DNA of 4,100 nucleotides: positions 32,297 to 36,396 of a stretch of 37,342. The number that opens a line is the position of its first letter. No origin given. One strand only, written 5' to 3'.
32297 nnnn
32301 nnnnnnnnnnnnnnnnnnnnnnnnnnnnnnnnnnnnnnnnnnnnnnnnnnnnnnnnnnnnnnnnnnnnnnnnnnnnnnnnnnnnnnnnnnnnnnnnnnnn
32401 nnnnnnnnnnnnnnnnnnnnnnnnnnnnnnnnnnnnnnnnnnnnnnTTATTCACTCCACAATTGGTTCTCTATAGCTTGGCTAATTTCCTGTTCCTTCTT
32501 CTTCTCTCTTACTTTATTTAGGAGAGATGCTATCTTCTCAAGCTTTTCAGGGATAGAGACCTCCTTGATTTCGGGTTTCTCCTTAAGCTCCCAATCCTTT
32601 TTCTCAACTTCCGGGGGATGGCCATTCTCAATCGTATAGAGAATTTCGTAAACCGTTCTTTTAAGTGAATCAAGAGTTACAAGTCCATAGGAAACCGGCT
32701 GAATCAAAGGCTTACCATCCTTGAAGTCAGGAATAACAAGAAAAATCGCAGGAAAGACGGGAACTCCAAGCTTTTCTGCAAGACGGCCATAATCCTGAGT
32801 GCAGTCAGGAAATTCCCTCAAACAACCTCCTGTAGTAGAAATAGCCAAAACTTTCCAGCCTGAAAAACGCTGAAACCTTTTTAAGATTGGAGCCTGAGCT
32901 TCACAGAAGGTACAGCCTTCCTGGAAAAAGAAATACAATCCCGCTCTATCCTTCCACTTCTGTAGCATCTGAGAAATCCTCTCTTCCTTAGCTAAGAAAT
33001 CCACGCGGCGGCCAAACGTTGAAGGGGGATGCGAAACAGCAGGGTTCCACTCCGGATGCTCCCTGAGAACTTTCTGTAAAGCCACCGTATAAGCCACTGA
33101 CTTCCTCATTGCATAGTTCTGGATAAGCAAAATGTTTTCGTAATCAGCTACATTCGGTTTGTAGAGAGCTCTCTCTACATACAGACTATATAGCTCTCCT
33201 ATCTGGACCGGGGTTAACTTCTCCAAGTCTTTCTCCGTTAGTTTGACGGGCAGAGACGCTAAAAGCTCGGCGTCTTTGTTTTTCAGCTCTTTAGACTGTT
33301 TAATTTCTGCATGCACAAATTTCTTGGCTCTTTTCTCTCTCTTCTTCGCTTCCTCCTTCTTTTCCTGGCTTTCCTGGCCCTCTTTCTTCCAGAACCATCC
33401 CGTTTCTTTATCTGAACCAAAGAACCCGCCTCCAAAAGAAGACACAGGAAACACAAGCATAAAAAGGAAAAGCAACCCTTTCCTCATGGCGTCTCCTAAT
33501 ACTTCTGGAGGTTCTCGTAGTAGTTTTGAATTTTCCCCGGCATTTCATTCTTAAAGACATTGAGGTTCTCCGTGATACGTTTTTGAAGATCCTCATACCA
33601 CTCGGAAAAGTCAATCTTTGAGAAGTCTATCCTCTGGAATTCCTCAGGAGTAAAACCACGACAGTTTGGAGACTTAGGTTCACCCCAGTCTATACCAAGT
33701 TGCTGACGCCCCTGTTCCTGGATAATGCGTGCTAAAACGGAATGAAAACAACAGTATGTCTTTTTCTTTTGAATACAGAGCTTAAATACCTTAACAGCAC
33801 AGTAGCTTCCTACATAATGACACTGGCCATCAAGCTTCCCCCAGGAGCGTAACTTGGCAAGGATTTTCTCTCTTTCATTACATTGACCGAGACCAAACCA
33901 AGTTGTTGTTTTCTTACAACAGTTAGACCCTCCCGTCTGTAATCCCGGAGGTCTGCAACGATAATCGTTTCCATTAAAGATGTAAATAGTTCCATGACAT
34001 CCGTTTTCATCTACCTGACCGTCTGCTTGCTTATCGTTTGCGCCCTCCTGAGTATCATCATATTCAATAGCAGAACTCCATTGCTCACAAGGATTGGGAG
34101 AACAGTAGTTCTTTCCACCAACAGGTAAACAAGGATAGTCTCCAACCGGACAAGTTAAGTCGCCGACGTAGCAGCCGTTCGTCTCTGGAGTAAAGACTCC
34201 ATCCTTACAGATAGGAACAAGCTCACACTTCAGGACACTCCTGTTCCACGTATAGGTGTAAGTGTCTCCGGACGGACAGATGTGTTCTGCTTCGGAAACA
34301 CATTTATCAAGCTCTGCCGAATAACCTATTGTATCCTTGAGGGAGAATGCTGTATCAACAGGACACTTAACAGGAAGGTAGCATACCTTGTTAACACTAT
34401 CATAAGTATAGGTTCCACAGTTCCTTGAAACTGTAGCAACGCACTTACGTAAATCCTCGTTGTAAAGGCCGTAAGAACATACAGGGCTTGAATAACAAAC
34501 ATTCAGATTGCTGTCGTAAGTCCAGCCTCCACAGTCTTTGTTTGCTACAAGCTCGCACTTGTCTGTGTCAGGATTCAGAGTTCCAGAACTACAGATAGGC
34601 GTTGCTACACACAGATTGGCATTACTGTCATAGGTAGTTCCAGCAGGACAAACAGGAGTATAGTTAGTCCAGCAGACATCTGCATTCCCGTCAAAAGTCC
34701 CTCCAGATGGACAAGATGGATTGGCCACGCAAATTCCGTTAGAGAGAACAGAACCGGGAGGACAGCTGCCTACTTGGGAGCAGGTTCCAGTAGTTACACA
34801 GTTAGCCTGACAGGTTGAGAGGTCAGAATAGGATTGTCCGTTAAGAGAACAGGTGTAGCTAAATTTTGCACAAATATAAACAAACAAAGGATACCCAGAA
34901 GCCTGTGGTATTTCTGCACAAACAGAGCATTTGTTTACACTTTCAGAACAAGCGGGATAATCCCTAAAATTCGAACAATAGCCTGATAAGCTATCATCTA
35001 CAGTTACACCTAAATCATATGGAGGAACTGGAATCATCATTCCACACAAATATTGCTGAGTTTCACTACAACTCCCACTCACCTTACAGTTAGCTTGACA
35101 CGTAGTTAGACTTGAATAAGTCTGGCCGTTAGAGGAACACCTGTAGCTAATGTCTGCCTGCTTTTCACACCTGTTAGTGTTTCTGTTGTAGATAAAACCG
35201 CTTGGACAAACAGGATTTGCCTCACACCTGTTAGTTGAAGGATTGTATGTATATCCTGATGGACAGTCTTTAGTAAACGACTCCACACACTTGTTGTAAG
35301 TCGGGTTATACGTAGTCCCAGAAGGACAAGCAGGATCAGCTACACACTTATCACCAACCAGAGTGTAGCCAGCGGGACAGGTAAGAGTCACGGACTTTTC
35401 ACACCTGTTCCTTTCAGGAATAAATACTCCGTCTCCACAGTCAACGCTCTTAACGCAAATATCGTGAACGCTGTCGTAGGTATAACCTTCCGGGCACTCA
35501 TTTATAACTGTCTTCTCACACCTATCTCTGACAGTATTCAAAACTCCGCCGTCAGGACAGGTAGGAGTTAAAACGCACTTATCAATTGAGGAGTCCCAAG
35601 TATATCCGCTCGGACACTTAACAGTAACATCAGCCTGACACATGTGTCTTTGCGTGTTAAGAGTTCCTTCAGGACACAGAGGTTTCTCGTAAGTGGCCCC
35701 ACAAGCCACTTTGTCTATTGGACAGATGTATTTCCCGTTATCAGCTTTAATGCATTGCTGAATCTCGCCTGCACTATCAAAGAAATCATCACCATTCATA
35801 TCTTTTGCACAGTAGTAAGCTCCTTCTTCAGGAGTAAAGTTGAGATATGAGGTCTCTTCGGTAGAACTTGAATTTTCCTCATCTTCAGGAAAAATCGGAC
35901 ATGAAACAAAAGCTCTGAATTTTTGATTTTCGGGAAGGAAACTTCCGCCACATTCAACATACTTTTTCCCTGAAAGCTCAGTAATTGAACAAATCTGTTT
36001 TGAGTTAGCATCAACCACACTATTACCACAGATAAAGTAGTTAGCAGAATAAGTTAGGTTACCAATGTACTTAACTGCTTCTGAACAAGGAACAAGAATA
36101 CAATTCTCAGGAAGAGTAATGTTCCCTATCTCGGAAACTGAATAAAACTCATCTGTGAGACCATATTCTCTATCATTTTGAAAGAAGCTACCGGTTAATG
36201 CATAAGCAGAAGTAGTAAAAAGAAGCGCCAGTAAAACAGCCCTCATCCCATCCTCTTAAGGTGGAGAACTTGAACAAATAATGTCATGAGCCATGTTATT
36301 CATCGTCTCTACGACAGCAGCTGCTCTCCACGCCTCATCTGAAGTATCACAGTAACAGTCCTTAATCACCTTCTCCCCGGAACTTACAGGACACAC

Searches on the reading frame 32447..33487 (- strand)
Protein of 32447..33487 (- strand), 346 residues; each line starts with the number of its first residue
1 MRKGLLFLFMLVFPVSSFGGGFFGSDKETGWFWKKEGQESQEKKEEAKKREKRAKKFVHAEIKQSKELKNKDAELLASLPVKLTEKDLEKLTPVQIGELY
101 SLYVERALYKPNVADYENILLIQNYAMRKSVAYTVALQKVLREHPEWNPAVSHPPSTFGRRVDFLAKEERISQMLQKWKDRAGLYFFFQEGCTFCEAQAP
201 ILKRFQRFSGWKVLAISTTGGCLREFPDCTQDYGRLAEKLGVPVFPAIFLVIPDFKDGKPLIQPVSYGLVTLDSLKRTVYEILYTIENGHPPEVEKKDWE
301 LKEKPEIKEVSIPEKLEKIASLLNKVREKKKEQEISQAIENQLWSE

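Call 10: search_protein_families(library=pfam, max_evalue=0.001, proteins=[window:32447-33487:-])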
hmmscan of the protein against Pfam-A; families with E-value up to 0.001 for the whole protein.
window:32447-33487:- (346 aa): 1 family
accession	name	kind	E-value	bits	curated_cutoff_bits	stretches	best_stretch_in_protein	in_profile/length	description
PF13728.12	TraF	-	8.2e-40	137.4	23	1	30-280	1-224/224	F plasmid transfer operon protein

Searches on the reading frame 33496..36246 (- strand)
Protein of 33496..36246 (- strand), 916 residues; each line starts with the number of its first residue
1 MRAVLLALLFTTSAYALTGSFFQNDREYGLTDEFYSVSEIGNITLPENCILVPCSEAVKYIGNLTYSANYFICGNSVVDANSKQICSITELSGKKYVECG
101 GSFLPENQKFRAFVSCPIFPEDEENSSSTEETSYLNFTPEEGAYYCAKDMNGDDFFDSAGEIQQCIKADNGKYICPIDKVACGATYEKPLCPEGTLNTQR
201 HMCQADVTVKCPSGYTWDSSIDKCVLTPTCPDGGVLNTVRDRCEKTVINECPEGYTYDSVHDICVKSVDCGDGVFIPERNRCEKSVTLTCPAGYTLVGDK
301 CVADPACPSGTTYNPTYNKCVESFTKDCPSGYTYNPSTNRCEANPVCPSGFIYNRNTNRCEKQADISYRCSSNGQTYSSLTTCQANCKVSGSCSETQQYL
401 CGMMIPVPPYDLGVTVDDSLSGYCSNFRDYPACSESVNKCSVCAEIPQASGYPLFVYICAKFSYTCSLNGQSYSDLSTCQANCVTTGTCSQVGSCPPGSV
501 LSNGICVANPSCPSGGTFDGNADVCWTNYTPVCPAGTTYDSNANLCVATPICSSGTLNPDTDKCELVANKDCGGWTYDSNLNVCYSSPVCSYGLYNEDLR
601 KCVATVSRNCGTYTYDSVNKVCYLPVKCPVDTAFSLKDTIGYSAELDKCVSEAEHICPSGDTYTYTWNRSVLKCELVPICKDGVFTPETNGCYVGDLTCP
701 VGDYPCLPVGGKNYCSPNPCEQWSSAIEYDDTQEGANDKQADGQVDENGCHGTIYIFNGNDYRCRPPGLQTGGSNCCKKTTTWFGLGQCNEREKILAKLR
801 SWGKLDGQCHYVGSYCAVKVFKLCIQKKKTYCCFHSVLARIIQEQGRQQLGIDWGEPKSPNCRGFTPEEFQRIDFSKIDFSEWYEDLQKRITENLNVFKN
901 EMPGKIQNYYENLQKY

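Call 10: search_protein_families(library=pfam, max_evalue=0.001, proteins=[window:33496-36246:-])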
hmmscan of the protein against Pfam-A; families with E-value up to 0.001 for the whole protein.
window:33496-36246:- (916 aa): 1 family
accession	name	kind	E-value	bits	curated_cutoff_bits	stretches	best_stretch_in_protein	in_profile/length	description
PF06986.16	F_T4SS_TraN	-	4.9e-33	115.2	23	1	710-866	89-240/240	F-type Type IV secretion system, TraN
